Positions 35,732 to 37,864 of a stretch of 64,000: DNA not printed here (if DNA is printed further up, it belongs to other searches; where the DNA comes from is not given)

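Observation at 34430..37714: WbdD-like methyltransferase + kinase-like + coiled-coil protein next to an extended Wzt-type ATPase: possible cap-and-ruler chain termination in a Gram-positive rhamnan locus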

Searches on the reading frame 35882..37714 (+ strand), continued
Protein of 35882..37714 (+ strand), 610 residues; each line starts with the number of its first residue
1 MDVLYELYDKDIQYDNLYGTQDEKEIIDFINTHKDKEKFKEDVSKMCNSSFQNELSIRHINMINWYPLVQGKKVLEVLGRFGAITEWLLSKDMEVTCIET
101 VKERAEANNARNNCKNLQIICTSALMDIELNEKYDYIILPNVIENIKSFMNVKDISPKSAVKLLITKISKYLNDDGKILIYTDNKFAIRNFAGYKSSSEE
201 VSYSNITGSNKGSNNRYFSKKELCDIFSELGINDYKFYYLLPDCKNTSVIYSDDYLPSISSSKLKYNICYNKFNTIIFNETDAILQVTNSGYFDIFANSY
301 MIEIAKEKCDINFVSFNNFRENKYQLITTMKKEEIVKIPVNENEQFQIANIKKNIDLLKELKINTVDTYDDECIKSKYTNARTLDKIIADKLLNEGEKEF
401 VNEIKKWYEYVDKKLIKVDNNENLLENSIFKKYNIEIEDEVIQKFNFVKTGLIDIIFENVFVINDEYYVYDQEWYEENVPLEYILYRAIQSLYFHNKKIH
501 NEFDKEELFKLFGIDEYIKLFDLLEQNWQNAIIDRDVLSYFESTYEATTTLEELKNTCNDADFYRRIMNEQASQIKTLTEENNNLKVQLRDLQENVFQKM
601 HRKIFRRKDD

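Call 87: find_homologous_proteins(query=A5, max_evalue=1e-10)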
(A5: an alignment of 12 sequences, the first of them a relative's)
Query A5 (12 sequences) (1189 aa, profile of the alignment): 86 proteins with E <= 1e-10 among 8000 candidates.
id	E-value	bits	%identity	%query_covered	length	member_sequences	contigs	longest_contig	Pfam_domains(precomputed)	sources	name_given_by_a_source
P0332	0.0e+0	1840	100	100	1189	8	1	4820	PF13641.13,PF00535.33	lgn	-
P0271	0.0e+0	1837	63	100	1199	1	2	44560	PF13641.13,PF00535.33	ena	-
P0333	0.0e+0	1821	61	100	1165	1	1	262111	PF13641.13,PF00535.33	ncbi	-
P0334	0.0e+0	1810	65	100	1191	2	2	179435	PF13641.13,PF00535.33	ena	-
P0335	0.0e+0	1789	73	100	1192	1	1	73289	PF13641.13,PF00535.33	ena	-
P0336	0.0e+0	1789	65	100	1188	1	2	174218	PF13641.13,PF00535.33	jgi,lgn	jgi:GT2 family glycosyltransferase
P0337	0.0e+0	1776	65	100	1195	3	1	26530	PF13641.13,PF00535.33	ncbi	-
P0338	0.0e+0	1771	61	100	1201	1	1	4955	PF13641.13,PF00535.33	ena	-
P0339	0.0e+0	1768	71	100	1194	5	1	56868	PF13632.13,PF13641.13,PF00535.33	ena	-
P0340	0.0e+0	1767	63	100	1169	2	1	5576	PF13712.13,PF13641.13,PF00535.33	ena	-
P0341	0.0e+0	1766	67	100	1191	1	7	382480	PF13641.13,PF00535.33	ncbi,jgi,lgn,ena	-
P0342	0.0e+0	1765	74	100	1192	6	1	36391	PF13641.13,PF00535.33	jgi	-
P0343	0.0e+0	1753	66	100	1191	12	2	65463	PF13641.13,PF00535.33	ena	-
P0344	0.0e+0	1752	61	100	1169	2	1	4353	PF13506.14,PF13641.13,PF00535.33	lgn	-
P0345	0.0e+0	1751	61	100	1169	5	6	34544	PF13712.13,PF13506.14,PF13641.13,PF00535.33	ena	-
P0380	2.3e-140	488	33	43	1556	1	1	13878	PF00398.27,PF13489.13,PF05045.18,PF13649.13,PF14307.13,PF08241.19,PF08242.19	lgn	-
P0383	3.8e-132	461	25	72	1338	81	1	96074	PF00398.27,PF13489.13,PF10111.15,PF13506.14,PF00535.33,PF08241.19,PF13692.13,PF05401.17,PF13712.13,PF13847.13,PF13641.13,PF00534.27,PF13649.13,PF08242.19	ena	-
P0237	9.2e-106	373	33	37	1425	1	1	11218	PF05045.18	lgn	-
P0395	5.6e-103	364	31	46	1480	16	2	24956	PF05045.18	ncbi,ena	-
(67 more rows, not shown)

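Call 88: search_protein_families(library=pfam, proteins=[P0395, P0383, P0380], max_evalue=0.00001)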
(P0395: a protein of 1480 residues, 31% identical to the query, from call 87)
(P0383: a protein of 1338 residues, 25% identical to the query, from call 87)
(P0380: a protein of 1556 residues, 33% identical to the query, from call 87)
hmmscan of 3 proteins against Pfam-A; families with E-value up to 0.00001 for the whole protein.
P0395 (1480 aa): 1 family
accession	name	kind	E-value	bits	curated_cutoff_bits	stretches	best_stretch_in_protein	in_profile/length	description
PF05045.17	RgpF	-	4.2e-43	148.2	25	1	613-853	257-503/503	Rhamnan synthesis protein F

P0383 (1338 aa): 15 families
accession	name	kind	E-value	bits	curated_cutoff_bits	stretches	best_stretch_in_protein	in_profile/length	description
PF00535.33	Glycos_transf_2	-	1.4e-27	97.1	23.3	1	713-881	1-166/168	Glycosyl transferase family 2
PF13692.12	Glyco_trans_1_4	-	3.8e-27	95.7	27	1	1170-1305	3-142/142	Glycosyl transferases group 1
PF00534.26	Glycos_transf_1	-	6.4e-12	45.8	26.4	1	1171-1316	18-169/172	Glycosyl transferases group 1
PF13641.12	Glyco_tranf_2_3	-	1.3e-10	42.2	27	1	710-927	1-217/230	Glycosyltransferase like family 2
PF08242.18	Methyltransf_12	-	2.2e-10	41.6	30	1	60-158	1-98/98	Methyltransferase domain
PF08241.18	Methyltransf_11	-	6.5e-10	40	21.2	1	60-159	1-94/95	Methyltransferase domain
PF13489.12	Methyltransf_23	-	1.1e-09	38.7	27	1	53-173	20-124/164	Methyltransferase domain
PF13649.12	Methyltransf_25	-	3.8e-09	37.6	27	1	59-156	1-97/97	Methyltransferase domain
PF13712.12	Glyco_tranf_2_5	-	1.2e-08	35.3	27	1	777-926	43-194/210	Glycosyltransferase like family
PF00398.26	RrnaAD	-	2.1e-08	34.1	24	1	56-117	31-92/263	Ribosomal RNA adenine dimethylase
PF13847.12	Methyltransf_31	-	1.2e-07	31.9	27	1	55-161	3-110/145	Methyltransferase domain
PF10111.15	Glyco_tranf_2_2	-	5.9e-07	29.7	27.3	1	713-906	1-201/276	Glycosyltransferase like family 2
PF05401.17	NodS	-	1.4e-06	28.7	24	1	56-171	44-155/201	Nodulation protein S (NodS)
PF13506.12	Glyco_transf_21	-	3.8e-06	26.9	21.7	1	777-915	20-148/174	Glycosyl transferase family 21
PF13632.12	Glyco_trans_2_3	-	9.6e-06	26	27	0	790-925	1-125/198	Glycosyl transferase family group 2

P0380 (1556 aa): 8 families
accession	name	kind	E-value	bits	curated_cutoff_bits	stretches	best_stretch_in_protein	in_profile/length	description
PF14307.12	Glyco_tran_WbsX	-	1.2e-116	390.4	25.1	1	717-1051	2-349/350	Glycosyltransferase WbsX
PF05045.17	RgpF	-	7.5e-60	203.5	25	1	1072-1308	264-503/503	Rhamnan synthesis protein F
PF08242.18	Methyltransf_12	-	9.7e-10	39.5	30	1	69-167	1-98/98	Methyltransferase domain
PF08241.18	Methyltransf_11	-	2e-09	38.4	21.2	1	69-169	1-95/95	Methyltransferase domain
PF13649.12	Methyltransf_25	-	2.3e-08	35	27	1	68-165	1-97/97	Methyltransferase domain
PF13489.12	Methyltransf_23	-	3.3e-08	33.9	27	1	62-222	20-160/164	Methyltransferase domain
PF13847.12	Methyltransf_31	-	1.5e-07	31.6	27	1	63-170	2-110/145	Methyltransferase domain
PF00398.26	RrnaAD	-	6.2e-06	25.9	24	0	55-128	21-94/263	Ribosomal RNA adenine dimethylase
